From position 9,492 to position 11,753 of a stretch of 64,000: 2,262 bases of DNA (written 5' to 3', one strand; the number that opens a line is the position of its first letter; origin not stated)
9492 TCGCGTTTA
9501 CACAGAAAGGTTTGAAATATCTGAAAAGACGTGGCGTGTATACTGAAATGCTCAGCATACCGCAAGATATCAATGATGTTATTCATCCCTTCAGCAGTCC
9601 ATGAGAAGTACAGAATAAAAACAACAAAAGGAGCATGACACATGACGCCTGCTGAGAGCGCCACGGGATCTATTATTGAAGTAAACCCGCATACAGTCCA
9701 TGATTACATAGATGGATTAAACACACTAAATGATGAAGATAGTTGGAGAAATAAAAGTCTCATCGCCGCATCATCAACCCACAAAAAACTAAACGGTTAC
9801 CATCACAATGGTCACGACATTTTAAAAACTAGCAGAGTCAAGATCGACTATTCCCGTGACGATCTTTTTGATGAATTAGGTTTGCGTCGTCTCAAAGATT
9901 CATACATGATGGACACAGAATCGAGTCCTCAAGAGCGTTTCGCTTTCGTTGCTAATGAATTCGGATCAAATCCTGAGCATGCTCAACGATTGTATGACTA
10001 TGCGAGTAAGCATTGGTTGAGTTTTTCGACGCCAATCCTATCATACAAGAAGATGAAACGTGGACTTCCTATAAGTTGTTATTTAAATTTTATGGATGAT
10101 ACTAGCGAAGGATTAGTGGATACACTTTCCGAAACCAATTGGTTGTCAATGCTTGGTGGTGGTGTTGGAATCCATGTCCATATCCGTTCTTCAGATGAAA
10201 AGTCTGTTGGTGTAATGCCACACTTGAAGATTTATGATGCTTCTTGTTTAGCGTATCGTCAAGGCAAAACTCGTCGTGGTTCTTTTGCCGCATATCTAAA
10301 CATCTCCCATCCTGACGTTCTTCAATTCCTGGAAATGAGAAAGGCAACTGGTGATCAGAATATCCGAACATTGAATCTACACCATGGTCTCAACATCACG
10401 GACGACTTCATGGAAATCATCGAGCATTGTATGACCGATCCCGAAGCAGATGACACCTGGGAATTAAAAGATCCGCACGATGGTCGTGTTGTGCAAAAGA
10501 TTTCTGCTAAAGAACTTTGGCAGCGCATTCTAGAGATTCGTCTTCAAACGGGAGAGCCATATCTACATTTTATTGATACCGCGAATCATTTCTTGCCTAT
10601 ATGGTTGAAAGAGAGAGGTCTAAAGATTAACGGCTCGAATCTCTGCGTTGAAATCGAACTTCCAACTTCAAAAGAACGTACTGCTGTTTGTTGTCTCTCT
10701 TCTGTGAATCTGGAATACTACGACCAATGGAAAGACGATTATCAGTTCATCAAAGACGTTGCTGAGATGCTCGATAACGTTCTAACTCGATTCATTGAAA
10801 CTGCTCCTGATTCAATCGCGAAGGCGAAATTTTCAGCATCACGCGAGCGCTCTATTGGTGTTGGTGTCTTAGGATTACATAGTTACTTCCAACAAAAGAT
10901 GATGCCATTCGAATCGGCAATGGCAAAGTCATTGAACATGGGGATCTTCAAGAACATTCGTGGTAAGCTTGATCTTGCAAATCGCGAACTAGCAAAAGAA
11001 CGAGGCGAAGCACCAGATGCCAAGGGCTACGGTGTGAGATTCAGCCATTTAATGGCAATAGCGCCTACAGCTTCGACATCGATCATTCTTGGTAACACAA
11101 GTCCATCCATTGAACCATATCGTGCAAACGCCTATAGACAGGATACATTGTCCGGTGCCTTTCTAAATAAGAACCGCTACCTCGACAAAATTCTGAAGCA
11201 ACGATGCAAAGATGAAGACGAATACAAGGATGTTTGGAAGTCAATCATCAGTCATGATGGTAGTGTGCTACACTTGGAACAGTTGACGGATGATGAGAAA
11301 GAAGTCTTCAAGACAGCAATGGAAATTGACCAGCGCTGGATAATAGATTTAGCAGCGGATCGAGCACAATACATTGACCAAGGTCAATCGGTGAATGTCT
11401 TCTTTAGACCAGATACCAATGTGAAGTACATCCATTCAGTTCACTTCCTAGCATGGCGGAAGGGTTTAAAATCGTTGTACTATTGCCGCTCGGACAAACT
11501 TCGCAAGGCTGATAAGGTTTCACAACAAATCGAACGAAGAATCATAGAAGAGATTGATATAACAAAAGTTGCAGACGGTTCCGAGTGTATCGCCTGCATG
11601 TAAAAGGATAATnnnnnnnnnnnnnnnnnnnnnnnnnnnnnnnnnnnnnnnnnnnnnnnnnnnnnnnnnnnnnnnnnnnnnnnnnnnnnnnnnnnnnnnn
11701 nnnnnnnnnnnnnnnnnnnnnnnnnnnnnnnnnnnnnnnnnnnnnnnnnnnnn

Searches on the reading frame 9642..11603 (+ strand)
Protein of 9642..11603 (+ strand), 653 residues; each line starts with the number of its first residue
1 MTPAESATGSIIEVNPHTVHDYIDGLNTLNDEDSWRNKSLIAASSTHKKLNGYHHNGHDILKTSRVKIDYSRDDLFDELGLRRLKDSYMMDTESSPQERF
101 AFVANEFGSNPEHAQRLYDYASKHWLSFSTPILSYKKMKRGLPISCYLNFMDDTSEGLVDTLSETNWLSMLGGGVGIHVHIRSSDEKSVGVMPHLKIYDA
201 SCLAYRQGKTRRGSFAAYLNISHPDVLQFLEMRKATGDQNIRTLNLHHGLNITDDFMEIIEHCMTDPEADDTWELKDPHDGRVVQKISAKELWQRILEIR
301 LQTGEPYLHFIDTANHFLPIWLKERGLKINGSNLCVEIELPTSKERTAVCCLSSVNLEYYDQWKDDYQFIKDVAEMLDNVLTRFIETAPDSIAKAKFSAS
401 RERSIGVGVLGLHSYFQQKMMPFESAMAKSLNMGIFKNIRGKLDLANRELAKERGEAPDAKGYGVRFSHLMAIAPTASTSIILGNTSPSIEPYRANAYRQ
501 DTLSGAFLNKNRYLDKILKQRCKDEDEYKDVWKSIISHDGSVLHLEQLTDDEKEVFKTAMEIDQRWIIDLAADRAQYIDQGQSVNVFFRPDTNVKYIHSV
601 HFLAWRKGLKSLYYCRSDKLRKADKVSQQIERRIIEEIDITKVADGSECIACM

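Call 8: search_protein_families(library=phrogs, proteins=[window:9642-11603:+], max_evalue=0.00001)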
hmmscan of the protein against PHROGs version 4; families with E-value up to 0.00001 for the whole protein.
window:9642-11603:+ (653 aa): 11 families
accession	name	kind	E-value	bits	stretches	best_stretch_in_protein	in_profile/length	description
phrog_84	-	DNA, RNA and nucleotide metabolism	1.6e-159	533.9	1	66-652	188-794/975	ribonucleoside-diphosphate reductase large subunit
phrog_3844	-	moron, auxiliary metabolic gene and host takeover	3e-58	198.8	2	459-652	306-449/451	NrdA-like aerobic NDP reductase large subunit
phrog_30939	-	DNA, RNA and nucleotide metabolism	2.5e-53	182.2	1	124-615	479-958/977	ribonucleotide reductase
phrog_3987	-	DNA, RNA and nucleotide metabolism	2.9e-45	155.7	2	63-261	128-345/467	ribonucleotide reductase large subunit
phrog_33412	-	unknown function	1.8e-24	87.1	1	498-617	5-122/140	-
phrog_12229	-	DNA, RNA and nucleotide metabolism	4.4e-24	85.8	2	209-339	472-576/577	ribonucleotide reductase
phrog_29665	-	unknown function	4.5e-22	79.6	1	340-475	2-150/150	-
phrog_22953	-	DNA, RNA and nucleotide metabolism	5.2e-16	60.2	1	181-263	14-96/201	ribonucleotide reductase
phrog_367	-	DNA, RNA and nucleotide metabolism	1.3e-12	47.7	1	207-500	278-541/701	ribonucleotide reductase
phrog_10616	-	DNA, RNA and nucleotide metabolism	7.4e-08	33.6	0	555-620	14-96/111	ribonucleotide reductase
phrog_6132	-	DNA, RNA and nucleotide metabolism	5e-06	27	1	96-209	166-289/530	ribonucleotide reductase large subunit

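Call 12: search_dna_similar(query=window:9642-11603:+, collection=phages, mode=protein, max_rows=15)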
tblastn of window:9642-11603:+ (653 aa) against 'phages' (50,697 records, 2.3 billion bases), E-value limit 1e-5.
Records with a match: 4889; places in all: 4923; records where one place covers at least 80% of the query: 1722.
Best place of each record, by identity: 60-80% 2; <60% 4887.
By first word of the organism name: Escherichia 842; Staphylococcus 401; Klebsiella 386; Synechococcus 382; Pseudomonas 367; Bacillus 332; Vibrio 267; Salmonella 224; Aeromonas 120; Acinetobacter 119; and 128 more.
By host as written in the record: - 643; Escherichia coli 324; Klebsiella pneumoniae 128; Staphylococcus aureus 124; Rheinheimera sp. BAL341 115; Pseudomonas aeruginosa 111; Synechococcus 107; Pseudomonas aeruginosa PAO1 57; and 1108 more.
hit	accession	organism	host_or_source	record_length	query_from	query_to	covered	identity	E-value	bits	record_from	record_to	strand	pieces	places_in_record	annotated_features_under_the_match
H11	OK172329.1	Alcaligenes phage vB_Af_QDWS535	Alcaligenes faecalis 10106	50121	56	652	91%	65.9%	0e+0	816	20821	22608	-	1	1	ribonucleotide reductase subunit alpha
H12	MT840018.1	Bacteriophage sp.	human fecal samples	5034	71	652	89%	63.2%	0e+0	755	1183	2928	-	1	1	record has no annotation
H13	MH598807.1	Pelagibacter phage HTVC120P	Candidatus Pelagibacter sp. HTCC7211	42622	65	652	90%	53.1%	0e+0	622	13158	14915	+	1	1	ribonucleotide-diphosphate reductase subunit alpha | hypothetical protein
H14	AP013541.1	uncultured phage_MedDCM-OCT-S42-C7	metagenomic fosmid library constructed ...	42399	60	652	91%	52.6%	0e+0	631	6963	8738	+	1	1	ribonucleotide-diphosphate reductase subunit alpha | hypothetical protein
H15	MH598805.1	Pelagibacter phage HTVC109P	Candidatus Pelagibacter sp. HTCC7211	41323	67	652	90%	53.0%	0e+0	631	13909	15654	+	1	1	ribonucleotide-diphosphate reductase subunit alpha | S-adenosylmethionine decarboxylase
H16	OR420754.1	Pelagibacter phage HTVC142P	Candidatus Pelagibacter sp. HTCC7211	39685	53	652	92%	51.5%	0e+0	634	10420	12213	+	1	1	ribonucleotide-diphosphate reductase subunit alpha | hypothetical protein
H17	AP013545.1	uncultured phage MedDCM-OCT-S46-C10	metagenomic fosmid library constructed ...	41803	62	652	91%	52.3%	0e+0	624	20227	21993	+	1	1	ribonucleotide-diphosphate reductase subunit alpha | hypothetical protein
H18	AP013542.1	uncultured phage_MedDCM-OCT-S35-C6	metagenomic fosmid library constructed ...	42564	68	652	90%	52.8%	0e+0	642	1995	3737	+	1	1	ribonucleotide-diphosphate reductase subunit alpha | S-adenosylmethionine decarboxylase proenzyme (TIGR03330)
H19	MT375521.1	Pelagibacter phage Eistla EXVC025P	Candidatus Pelagibacter ubique HTCC1062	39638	59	652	91%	51.8%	0e+0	634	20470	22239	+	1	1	ribonucleoside-diphosphate reductase alpha subunit | S-adenosylmethionine decarboxylase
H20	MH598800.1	Pelagibacter phage HTVC031P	Candidatus Pelagibacter ubique HTCC1062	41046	68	652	90%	52.6%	0e+0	634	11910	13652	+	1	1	ribonucleotide-diphosphate reductase subunit alpha | hypothetical protein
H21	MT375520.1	Pelagibacter phage Bylgja EXVC010P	Candidatus Pelagibacter sp H2P3alpha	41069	68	652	90%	52.3%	0e+0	616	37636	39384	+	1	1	ribonucleotide-diphosphate reductase subunit alpha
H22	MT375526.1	Pelagibacter phage Himinglaeva EXVC011P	Candidatus Pelagibacter sp H2P3alpha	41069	68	652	90%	52.3%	0e+0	616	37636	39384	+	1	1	ribonucleotide-diphosphate reductase subunit alpha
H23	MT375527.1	Pelagibacter phage Hroenn EXVC015P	Candidatus Pelagibacter sp H2P3alpha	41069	68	652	90%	52.3%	0e+0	616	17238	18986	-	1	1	ribonucleotide-diphosphate reductase subunit alpha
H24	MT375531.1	Pelagibacter phage Unn EXVC019P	Candidatus Pelagibacter sp H2P3alpha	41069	68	652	90%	52.3%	0e+0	616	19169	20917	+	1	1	ribonucleotide-diphosphate reductase subunit alpha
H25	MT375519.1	Pelagibacter phage Aegir EXVC013S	Candidatus Pelagibacter sp H2P3alpha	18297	57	652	91%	51.2%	0e+0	632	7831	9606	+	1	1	putative ribonucleotide-diphosphate reductase large subunit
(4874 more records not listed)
